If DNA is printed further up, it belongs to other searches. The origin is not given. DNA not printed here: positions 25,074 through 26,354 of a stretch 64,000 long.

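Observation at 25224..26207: Stand-alone, horizontally acquired TIR-like (CAP12/PycTIR-type) protein fused to an unassigned beta-rich domain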

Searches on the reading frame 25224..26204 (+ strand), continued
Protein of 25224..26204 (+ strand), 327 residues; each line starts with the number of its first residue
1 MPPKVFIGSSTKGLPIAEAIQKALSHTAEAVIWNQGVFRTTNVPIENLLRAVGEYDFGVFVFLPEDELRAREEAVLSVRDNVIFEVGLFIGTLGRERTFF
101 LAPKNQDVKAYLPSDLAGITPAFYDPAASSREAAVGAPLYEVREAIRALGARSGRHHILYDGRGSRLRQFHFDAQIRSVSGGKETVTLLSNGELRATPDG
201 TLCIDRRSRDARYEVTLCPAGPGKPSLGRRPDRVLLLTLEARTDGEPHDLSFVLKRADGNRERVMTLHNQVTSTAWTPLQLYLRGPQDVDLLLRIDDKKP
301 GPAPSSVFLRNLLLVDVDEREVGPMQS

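Call 13: find_encoding_contigs(protein=P0019, flank=8000, max_places=2)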
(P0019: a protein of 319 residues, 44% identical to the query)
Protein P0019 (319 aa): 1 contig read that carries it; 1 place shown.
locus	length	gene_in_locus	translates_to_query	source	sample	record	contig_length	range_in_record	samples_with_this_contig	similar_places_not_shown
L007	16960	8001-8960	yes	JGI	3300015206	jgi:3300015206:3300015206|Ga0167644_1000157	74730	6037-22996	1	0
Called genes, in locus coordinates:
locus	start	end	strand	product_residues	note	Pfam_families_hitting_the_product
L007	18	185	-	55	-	-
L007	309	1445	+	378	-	PF01070:FMN_dh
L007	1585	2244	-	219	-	-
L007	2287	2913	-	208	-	-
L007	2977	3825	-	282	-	PF08501:Shikimate_dh_N, PF01488:Shikimate_DH, PF18317:SDH_C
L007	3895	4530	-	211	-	PF06912:DUF1275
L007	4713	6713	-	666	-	PF00009:GTP_EFTU, PF22042:EF-G_D2 (faint), PF03144:GTP_EFTU_D2 (weak), PF14492:EFG_III, PF03764:EFG_IV, PF00679:EFG_C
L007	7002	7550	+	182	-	-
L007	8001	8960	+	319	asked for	PF10137:CAP12-PCTIR_TIR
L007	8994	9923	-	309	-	PF01548:DEDD_Tnp_IS110, PF02371:Transposase_20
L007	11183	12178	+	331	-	PF04909:Amidohydro_2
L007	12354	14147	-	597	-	PF02771:Acyl-CoA_dh_N, PF02770:Acyl-CoA_dh_M, PF00441:Acyl-CoA_dh_1, PF12806:Acyl-CoA_dh_C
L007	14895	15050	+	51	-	-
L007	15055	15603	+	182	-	-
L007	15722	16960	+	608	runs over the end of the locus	PF05203:Hom_end_hint (weak), PF14623:Vint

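Call 14: find_encoding_contigs(protein=P0011, flank=8000, max_places=2)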
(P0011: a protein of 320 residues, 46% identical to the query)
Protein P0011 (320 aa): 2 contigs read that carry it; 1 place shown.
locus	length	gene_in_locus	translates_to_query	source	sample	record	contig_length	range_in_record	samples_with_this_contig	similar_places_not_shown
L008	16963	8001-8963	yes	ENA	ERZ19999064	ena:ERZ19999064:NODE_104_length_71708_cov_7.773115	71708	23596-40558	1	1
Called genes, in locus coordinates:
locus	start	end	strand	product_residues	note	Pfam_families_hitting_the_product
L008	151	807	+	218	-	-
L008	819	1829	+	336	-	PF02163:Peptidase_M50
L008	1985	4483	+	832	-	PF00069:Pkinase, PF01636:APH (faint), PF03109:ABC1 (faint), PF07714:PK_Tyr_Ser-Thr, PF07676:PD40 (faint), PF23381:Beta-prop_IFT122_1st (faint), PF25174:Beta-prop_THOC3 (faint), PF26549:Tricorn_N (weak)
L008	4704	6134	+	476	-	PF03951:Gln-synt_N, PF00120:Gln-synt_C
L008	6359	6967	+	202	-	PF05163:DinB, PF12867:DinB_2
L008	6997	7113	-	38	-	-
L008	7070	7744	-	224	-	-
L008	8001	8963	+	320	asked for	PF10137:CAP12-PCTIR_TIR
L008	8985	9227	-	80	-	-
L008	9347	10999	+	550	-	-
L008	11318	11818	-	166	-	PF14060:DUF4252 (weak)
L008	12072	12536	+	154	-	-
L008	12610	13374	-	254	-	PF00072:Response_reg, PF00486:Trans_reg_C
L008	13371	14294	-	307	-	PF00512:HisKA, PF13581:HATPase_c_2 (weak), PF02518:HATPase_c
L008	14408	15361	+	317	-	-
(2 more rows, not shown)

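Call 15: predict_structure(alignment_id=A1)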
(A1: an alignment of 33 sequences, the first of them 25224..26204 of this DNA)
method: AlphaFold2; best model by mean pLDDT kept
length: 327 residues; sequences in the alignment: 33
mean_pLDDT: 84.5   pTM: 0.66
mean pLDDT of the five models: 84.5, 83.2, 82.8, 82.6, 82.1
residues with pLDDT >= 90: 145; 70-90: 142; 50-70: 35; < 50: 5
segments of 3 or more residues with pLDDT < 50: 186-189
pLDDT, mean of each block of 10 residues (from residue 1): 92 92 96 74 71 91 80 77 82 88 74 67 90 92 91 81 82 80 51 87 89 90 88 90 95 88 84 96 89 90 90 90 70
secondary structure, 60 per line:
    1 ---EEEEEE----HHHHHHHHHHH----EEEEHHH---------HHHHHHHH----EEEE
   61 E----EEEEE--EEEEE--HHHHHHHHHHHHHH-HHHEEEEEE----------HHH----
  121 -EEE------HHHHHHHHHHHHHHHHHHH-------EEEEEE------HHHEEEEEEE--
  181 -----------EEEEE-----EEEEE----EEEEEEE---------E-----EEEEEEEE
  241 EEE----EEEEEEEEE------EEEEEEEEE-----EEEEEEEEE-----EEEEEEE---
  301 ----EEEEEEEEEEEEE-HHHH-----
elements in order: E4-9 H14-24 E29-32 H45-52 E57-61 E66-70 E73-77 H80-93 E98-103 E122-124 H131-149 E157-162 E172-178 E192-196 E202-206 E211-217 E233-243 E248-256 E263-271 E277-285 E291-297 E305-317 H319-322

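Call 19: search_solved_structures(query=A1, max_evalue=1, show_alignments=2)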
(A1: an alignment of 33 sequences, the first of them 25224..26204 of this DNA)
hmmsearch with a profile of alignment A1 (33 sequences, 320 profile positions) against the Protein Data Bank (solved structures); distinct sequences matched with E-value up to 1: 8.
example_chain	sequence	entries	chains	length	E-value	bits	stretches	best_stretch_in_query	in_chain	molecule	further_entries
9lmq_A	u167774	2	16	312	2.6e-32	115.6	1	1-131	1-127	CD-NTase-associated protein 12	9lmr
8jsj_A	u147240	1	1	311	2.2e-28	102.7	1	3-154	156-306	PycTIR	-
7un8_A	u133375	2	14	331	1.7e-21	80.1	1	2-132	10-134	CD-NTase-associated protein 12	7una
7un9_A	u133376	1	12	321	1.7e-08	37.4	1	61-132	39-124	CD-NTase-associated protein 12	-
2gnv_A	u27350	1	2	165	0.33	13.4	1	38-90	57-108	Non-symbiotic hemoglobin 1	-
1d8u_A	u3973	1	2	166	0.37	13.3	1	38-90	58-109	NON-SYMBIOTIC HEMOGLOBIN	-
2gnw_A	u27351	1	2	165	0.37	13.3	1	38-90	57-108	Non-symbiotic hemoglobin 1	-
9n2z_A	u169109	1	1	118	0.55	12.7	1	211-264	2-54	LM2363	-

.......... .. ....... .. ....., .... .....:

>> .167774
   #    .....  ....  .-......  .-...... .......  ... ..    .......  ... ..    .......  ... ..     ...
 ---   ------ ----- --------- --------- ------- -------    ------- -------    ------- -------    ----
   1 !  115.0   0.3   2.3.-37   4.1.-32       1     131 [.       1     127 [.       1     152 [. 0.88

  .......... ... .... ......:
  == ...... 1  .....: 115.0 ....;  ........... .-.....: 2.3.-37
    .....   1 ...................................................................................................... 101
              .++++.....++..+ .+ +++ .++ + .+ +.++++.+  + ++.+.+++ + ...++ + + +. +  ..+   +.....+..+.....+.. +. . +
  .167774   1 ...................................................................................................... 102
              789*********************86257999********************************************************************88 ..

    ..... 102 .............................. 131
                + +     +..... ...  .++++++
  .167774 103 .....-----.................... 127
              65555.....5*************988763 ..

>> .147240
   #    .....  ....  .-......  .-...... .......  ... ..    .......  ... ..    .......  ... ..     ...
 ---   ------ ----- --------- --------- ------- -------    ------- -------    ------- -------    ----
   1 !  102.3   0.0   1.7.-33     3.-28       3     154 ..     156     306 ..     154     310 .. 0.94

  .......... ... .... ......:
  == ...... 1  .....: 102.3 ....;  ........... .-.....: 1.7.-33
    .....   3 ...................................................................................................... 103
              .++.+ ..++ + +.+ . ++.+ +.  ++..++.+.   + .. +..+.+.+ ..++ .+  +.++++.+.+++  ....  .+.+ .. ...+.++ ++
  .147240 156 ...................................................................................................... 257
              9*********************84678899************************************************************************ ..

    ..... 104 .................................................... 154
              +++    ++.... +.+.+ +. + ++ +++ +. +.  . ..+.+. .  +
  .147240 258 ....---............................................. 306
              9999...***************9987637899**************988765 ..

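Call 25: find_encoding_contigs(protein=P0014, flank=8000, max_places=2)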
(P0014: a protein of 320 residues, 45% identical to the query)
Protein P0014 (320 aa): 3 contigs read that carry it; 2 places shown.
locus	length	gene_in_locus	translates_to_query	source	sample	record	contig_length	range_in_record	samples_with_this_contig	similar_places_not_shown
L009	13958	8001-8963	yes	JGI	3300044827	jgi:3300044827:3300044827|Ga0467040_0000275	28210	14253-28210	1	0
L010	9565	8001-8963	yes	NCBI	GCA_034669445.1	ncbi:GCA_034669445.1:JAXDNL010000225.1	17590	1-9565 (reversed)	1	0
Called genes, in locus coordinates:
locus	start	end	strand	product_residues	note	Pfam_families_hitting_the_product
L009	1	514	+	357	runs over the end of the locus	PF08100:Dimerisation, PF08241:Methyltransf_11 (faint), PF00891:Methyltransf_2, PF05175:MTS (weak), PF08242:Methyltransf_12, PF13649:Methyltransf_25, PF13847:Methyltransf_31 (weak)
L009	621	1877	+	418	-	PF00083:Sugar_tr, PF07690:MFS_1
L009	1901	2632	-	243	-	-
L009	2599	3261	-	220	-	PF12900:Pyridox_ox_2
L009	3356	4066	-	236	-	PF07690:MFS_1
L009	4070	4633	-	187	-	PF00083:Sugar_tr (weak), PF07690:MFS_1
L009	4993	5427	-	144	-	PF01850:PIN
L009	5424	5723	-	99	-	-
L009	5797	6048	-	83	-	-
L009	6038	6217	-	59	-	-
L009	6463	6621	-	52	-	PF00684:DnaJ_CXXCXGXG (weak)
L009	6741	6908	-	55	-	-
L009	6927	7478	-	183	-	-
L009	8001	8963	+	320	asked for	PF10137:CAP12-PCTIR_TIR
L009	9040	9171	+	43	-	-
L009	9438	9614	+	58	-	-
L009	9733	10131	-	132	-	-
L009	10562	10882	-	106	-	-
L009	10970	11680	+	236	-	-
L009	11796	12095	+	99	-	PF01381:HTH_3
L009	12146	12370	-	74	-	PF02604:PhdYeFM_antitox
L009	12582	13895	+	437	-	-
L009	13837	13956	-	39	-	?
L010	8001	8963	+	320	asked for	PF10137:CAP12-PCTIR_TIR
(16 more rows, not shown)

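Call 26: find_encoding_contigs(protein=P0010, flank=8000, max_places=2)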
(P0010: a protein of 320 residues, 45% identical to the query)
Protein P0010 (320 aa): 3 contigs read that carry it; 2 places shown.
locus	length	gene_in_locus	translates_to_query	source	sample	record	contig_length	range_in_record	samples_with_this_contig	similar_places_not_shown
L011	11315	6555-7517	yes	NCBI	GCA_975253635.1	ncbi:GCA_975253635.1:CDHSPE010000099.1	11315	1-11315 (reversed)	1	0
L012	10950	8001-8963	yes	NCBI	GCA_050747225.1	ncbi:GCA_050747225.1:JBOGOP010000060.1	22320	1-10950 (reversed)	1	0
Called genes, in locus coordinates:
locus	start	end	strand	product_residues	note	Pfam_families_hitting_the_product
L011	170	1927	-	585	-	PF00496:SBP_bac_5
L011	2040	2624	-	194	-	PF01121:CoaE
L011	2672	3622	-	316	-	PF00763:THF_DHG_CYH, PF02882:THF_DHG_CYH_C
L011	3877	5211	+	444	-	PF03572:Peptidase_S41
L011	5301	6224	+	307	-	PF11604:CusF_Ec, PF00578:AhpC-TSA (weak), PF02630:SCO1-SenC, PF08534:Redoxin (weak)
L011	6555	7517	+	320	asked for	PF10137:CAP12-PCTIR_TIR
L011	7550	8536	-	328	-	PF01012:ETF, PF00766:ETF_alpha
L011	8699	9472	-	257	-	PF01012:ETF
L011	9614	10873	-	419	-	PF00109:ketoacyl-synt, PF02801:Ketoacyl-synt_C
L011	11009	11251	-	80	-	PF00550:PP-binding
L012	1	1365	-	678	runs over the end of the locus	PF00496:SBP_bac_5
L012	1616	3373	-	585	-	PF00496:SBP_bac_5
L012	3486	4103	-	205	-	PF01121:CoaE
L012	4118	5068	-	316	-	PF00763:THF_DHG_CYH, PF02882:THF_DHG_CYH_C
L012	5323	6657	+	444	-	PF03572:Peptidase_S41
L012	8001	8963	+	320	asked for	PF10137:CAP12-PCTIR_TIR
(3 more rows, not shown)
